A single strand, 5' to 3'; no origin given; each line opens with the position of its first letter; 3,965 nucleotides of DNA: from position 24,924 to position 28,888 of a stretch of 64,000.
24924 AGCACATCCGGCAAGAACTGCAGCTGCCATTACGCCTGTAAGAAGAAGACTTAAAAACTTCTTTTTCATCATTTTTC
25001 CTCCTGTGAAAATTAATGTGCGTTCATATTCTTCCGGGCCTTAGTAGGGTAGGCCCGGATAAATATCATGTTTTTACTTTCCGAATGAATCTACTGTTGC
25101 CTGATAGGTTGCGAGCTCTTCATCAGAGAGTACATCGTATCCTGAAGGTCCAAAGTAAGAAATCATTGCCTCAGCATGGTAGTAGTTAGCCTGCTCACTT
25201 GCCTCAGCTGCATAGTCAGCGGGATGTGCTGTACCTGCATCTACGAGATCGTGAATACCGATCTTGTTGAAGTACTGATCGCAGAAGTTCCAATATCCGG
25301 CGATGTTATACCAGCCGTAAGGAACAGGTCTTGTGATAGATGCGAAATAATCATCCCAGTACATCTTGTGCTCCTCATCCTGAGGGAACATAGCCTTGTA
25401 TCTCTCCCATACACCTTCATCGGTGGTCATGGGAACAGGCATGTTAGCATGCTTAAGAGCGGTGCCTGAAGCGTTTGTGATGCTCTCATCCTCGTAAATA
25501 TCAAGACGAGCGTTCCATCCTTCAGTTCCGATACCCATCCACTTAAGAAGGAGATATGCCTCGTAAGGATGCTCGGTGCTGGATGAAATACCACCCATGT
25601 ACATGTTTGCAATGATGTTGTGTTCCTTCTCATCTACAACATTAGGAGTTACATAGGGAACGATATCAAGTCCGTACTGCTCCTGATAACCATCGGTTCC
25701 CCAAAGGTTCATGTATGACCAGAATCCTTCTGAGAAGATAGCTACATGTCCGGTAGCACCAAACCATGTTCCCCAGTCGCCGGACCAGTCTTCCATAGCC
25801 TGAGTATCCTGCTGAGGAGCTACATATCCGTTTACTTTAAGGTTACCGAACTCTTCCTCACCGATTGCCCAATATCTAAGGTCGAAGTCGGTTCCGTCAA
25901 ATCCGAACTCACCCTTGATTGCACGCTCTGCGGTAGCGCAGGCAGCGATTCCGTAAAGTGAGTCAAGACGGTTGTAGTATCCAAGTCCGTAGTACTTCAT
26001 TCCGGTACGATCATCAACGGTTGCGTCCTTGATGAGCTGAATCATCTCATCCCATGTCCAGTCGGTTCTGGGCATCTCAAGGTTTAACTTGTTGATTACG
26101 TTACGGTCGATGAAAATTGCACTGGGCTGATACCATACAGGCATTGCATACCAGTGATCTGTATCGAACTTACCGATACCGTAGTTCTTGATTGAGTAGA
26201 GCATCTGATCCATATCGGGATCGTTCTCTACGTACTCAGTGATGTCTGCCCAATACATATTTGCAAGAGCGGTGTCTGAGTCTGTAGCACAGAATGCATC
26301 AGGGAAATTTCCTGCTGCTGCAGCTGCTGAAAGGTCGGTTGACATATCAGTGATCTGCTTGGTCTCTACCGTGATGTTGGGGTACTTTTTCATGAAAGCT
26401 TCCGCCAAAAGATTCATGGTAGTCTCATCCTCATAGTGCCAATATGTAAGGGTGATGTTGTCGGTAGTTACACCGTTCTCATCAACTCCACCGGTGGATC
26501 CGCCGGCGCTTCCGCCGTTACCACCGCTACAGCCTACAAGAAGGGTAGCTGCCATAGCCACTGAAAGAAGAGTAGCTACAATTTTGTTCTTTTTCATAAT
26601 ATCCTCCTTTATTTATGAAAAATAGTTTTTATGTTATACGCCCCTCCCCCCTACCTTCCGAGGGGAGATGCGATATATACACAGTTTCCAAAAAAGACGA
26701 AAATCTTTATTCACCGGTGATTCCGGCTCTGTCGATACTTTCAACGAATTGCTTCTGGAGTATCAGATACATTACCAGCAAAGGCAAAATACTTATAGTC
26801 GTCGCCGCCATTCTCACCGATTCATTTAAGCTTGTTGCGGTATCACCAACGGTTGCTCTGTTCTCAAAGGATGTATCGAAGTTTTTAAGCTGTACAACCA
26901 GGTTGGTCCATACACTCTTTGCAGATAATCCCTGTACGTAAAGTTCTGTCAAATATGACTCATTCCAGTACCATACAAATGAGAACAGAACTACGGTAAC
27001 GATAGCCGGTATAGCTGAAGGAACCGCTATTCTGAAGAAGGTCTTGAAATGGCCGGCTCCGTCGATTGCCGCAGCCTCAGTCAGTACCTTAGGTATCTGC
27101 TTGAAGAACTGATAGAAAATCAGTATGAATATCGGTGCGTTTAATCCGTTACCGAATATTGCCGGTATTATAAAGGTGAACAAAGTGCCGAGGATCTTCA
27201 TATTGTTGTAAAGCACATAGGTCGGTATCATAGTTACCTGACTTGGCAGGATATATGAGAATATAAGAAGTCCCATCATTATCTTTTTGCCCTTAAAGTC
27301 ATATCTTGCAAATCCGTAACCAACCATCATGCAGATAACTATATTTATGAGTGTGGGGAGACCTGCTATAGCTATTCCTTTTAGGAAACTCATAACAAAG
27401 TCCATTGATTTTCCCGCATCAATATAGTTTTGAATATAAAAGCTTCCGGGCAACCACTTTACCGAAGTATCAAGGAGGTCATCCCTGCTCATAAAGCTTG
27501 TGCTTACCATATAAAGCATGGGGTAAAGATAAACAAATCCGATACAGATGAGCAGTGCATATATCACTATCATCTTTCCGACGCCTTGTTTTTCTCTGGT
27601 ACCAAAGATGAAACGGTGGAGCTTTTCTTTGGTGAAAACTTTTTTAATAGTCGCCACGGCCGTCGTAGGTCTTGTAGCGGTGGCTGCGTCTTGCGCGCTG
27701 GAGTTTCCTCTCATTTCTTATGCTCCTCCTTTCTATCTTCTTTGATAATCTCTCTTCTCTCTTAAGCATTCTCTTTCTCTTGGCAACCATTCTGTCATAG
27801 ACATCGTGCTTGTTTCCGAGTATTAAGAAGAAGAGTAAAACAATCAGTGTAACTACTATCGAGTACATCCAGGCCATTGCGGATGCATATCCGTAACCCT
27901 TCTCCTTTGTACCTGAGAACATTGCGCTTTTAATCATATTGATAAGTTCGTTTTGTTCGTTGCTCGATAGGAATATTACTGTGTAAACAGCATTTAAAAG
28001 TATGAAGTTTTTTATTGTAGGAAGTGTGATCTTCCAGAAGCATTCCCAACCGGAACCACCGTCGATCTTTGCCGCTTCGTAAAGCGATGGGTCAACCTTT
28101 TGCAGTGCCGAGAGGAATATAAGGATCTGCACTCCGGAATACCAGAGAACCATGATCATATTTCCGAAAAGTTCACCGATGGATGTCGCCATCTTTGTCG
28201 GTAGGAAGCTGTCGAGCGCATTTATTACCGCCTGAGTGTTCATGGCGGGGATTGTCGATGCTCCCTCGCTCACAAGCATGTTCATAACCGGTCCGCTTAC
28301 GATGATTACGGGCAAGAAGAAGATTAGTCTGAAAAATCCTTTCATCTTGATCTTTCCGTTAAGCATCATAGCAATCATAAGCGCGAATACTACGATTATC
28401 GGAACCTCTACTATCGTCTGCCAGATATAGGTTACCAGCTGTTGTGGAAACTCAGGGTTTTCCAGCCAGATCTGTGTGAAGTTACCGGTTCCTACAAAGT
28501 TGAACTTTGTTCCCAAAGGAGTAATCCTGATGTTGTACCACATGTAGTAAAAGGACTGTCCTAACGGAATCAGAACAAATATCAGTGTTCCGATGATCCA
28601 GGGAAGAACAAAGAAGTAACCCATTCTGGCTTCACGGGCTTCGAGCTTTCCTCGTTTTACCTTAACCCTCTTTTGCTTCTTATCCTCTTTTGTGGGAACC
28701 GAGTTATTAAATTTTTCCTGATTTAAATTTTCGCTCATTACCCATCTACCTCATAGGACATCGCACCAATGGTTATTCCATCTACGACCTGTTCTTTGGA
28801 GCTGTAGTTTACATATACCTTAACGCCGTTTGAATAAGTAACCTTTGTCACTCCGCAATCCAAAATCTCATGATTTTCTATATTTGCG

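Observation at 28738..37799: Conserved-looking five-gene surface module of unknown mechanism: CBM-SBP giant + two permeases + NHL-TPR-Yip1 membrane protein + 735-aa anchored protein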

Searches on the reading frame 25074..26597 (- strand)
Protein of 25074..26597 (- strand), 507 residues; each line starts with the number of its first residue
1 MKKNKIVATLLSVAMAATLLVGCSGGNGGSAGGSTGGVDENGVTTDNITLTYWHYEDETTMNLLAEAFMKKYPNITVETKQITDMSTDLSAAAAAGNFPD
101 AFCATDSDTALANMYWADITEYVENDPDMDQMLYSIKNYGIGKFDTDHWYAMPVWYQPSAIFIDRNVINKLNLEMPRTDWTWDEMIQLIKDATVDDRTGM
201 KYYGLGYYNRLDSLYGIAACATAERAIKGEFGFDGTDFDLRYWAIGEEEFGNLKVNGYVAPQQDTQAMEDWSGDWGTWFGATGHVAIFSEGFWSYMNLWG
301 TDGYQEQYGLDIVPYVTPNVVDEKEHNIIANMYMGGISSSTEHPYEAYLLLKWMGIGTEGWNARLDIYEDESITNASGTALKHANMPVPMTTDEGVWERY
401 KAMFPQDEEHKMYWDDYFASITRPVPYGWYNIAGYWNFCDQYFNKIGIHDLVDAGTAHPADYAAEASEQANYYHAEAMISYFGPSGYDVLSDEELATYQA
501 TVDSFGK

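Call 4: search_protein_families(library=pfam, proteins=[window:25074-26597:-], max_evalue=0.01)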
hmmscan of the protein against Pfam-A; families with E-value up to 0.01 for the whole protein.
window:25074-26597:- (507 aa): 1 family
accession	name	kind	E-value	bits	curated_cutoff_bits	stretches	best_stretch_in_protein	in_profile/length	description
PF13416.11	SBP_bac_8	-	1.3e-09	38.8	27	1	64-355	2-244/279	Bacterial extracellular solute-binding protein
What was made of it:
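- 25074..26597 (-): Conventional lipoprotein sugar SBP (507 aa, lipobox LLVGC), presumed partner of permease pair 2. SBP_bac_8 (call 4).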

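Call 6: search_protein_families(library=ncbifam, proteins=[window:25074-26597:-], max_evalue=0.01)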
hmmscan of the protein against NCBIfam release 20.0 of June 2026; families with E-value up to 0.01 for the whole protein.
window:25074-26597:- (507 aa): 2 families
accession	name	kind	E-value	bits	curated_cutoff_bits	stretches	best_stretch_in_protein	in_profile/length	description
TIGR03850.1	bind_CPR_0540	equivalog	3.8e-12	45.6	299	1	5-210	2-209/437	carbohydrate ABC transporter substrate-binding protein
TIGR03851.1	chitin_NgcE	equivalog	0.003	16.5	399.65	0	16-210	3-213/450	N-acetylglucosamine/diacetylchitobiose ABC transporter substrate-binding protein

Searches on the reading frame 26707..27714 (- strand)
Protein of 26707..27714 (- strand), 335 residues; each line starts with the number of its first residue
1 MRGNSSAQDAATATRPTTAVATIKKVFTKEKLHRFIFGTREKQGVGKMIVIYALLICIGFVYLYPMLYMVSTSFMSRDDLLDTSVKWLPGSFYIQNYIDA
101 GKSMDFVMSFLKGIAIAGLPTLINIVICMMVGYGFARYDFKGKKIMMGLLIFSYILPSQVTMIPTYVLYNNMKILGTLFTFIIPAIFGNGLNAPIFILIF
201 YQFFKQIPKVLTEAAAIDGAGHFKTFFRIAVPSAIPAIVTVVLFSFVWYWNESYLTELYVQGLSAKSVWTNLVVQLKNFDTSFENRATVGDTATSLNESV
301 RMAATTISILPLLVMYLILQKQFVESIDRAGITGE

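Call 4: search_protein_families(library=pfam, proteins=[window:26707-27714:-], max_evalue=0.01)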
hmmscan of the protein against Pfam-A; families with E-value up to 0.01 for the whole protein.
window:26707-27714:- (335 aa): 1 family
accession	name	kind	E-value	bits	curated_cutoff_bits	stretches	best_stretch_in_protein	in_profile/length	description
PF00528.27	BPD_transp_1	-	1.8e-18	67.4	26.4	1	130-326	3-181/184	Binding-protein-dependent transport system inner membrane component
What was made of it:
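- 26707..27714 (-): ABC importer permease G2 (335 aa as the longest ORF; it overlaps the F2 tail by 71 nt). BPD_transp_1 E 1.8e-18 (call 4).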

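Call 6: search_protein_families(library=ncbifam, proteins=[window:26707-27714:-], max_evalue=0.01)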
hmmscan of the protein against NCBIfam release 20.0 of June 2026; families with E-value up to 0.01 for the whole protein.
window:26707-27714:- (335 aa): 25 families
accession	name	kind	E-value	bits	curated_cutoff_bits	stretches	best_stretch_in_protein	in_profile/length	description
NF040932.1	ABC_arch_GlcU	equivalog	1.5e-18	67.4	340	1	49-327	3-264/272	glucose ABC transporter permease GlcU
NF008210.0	PRK10973.1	equivalog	3.4e-18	66.3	297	1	49-326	10-275/281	sn-glycerol-3-phosphate ABC transporter permease UgpE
NF008231.0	PRK10998.1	equivalog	4.7e-13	49.4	261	1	106-332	81-294/296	maltose ABC transporter permease MalG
NF007047.0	PRK09500.1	equivalog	3.3e-11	43.3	326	1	55-248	10-195/257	spermidine/putrescine ABC transporter permease PotC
TIGR02139.1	permease_CysT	equivalog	3.6e-10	39.9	246.1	1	102-247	44-198/265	sulfate ABC transporter permease subunit CysT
NF007044.0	PRK09497.1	equivalog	1.3e-09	37.9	348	2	167-257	139-226/285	spermidine/putrescine ABC transporter permease PotB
NF008232.0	PRK10999.1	equivalog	5.6e-09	35.3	392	1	98-263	275-457/520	maltose ABC transporter permease MalF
TIGR02141.1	modB_ABC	equivalog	9.1e-09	35.2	182.6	1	115-247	5-146/208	molybdate ABC transporter permease subunit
TIGR01581.1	Mo_ABC_porter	hypoth_equivalog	2e-08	34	210.3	1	108-246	21-168/225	ABC transporter permease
NF040839.1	tungstate_WtpB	equivalog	2.4e-08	33.9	340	1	107-246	43-190/251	tungstate ABC transporter permease WtpB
TIGR00969.1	3a0106s02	subfamily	1.5e-07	31.2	240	1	110-246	63-208/272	sulfate ABC transporter permease subunit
NF008208.0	PRK10971.1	equivalog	3.3e-06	26.8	415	1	105-262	55-220/277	sulfate/thiosulfate ABC transporter permease CysT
NF007852.0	PRK10561.1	equivalog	6.2e-06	26.3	335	1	197-250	174-227/295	sn-glycerol-3-phosphate ABC transporter permease UgpA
NF007963.0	PRK10683.1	equivalog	8.1e-06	25.4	489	1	29-258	13-261/317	putrescine ABC transporter permease PotH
NF006939.0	PRK09421.1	equivalog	8.3e-06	25.4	262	1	114-247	16-159/230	molybdate ABC transporter permease subunit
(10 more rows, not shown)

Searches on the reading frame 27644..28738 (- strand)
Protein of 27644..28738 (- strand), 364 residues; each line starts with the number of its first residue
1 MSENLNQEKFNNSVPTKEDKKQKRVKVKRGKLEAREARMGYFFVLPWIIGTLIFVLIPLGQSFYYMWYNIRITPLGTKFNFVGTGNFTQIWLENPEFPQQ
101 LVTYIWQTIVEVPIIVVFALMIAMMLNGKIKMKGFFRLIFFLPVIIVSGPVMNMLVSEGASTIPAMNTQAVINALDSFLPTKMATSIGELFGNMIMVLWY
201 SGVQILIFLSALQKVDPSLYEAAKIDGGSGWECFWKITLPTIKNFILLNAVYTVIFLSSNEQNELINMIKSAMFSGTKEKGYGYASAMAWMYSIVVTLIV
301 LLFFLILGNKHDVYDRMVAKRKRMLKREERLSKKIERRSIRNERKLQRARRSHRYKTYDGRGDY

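Call 4: search_protein_families(library=pfam, proteins=[window:27644-28738:-], max_evalue=0.01)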
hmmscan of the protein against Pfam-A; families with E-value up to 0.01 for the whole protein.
window:27644-28738:- (364 aa): 1 family
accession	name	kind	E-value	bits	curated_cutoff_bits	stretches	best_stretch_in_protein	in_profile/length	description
PF00528.27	BPD_transp_1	-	7e-08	32.8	26.4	1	116-307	2-175/184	Binding-protein-dependent transport system inner membrane component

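Call 6: search_protein_families(library=ncbifam, proteins=[window:27644-28738:-], max_evalue=0.01)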
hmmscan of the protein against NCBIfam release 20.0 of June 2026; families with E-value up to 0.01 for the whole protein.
window:27644-28738:- (364 aa): 9 families
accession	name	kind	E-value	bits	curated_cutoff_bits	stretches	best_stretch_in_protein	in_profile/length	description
NF007852.0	PRK10561.1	equivalog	9.7e-13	48.6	335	1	36-252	10-225/295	sn-glycerol-3-phosphate ABC transporter permease UgpA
TIGR03262.1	PhnU2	equivalog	3.8e-11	42.3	593.25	1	52-257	15-200/546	putative 2-aminoethylphosphonate ABC transporter permease subunit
NF040931.1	ABC_arch_GlcT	equivalog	2.5e-06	27.4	360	1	49-308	3-271/278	glucose ABC transporter permease GlcT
NF008232.0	PRK10999.1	equivalog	3.8e-05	22.6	392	1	81-242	264-428/520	maltose ABC transporter permease MalF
NF040932.1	ABC_arch_GlcU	equivalog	0.0011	18.7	340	1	107-308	60-257/272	glucose ABC transporter permease GlcU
NF043073.1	MMSYN1_0195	equivalog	0.0032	15.7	1250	1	208-349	146-294/1021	spermidine/putrescine ABC transporter permease/substrate-binding protein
TIGR00969.1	3a0106s02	subfamily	0.0041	16.6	240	0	211-253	165-207/272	sulfate ABC transporter permease subunit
TIGR01581.1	Mo_ABC_porter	hypoth_equivalog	0.0056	16.2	210.3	0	203-253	117-167/225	ABC transporter permease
TIGR02141.1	modB_ABC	equivalog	0.0082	15.8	182.6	0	112-251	11-142/208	molybdate ABC transporter permease subunit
